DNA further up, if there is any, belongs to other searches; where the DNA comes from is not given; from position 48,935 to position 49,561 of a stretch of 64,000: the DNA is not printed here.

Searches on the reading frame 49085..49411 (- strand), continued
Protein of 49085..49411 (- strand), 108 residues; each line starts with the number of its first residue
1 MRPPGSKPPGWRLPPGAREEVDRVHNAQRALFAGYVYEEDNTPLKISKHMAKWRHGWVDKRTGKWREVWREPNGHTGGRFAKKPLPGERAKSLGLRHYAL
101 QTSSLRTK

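Call 92: list_cluster_members(proteins=[P0001, P0002, P0012])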
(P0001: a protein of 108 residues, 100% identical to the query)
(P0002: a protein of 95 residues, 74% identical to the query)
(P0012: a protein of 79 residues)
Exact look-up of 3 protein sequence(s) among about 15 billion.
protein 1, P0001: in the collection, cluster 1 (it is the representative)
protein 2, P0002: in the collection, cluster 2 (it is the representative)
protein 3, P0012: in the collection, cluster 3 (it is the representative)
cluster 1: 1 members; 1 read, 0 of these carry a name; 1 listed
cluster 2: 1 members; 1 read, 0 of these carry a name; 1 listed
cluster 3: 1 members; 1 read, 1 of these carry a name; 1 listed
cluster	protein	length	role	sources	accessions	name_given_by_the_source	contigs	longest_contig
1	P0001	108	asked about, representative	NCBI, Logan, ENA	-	-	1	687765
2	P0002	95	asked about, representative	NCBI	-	-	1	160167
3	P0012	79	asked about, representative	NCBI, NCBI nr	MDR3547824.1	MAG: hypothetical protein P4M11_06100 [Candidatus Pacebacteria bacterium] | hypothetical protein [Candidatus Paceibacterota bacterium]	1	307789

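Call 94: search_protein_families(library=ncbifam, alignment_id=A2, max_evalue=1)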
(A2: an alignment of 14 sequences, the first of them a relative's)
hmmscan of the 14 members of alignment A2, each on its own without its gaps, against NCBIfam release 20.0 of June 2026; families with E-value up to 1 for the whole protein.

A. member 1, P0001 (108 aa): 0 families

B. families by the number of members that match (of 14 scanned): 2 families
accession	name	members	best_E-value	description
NF001939.1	PRK00719.1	1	0.049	alkanesulfonate monooxygenase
TIGR03565.1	alk_sulf_monoox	1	0.14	FMNH2-dependent alkanesulfonate monooxygenase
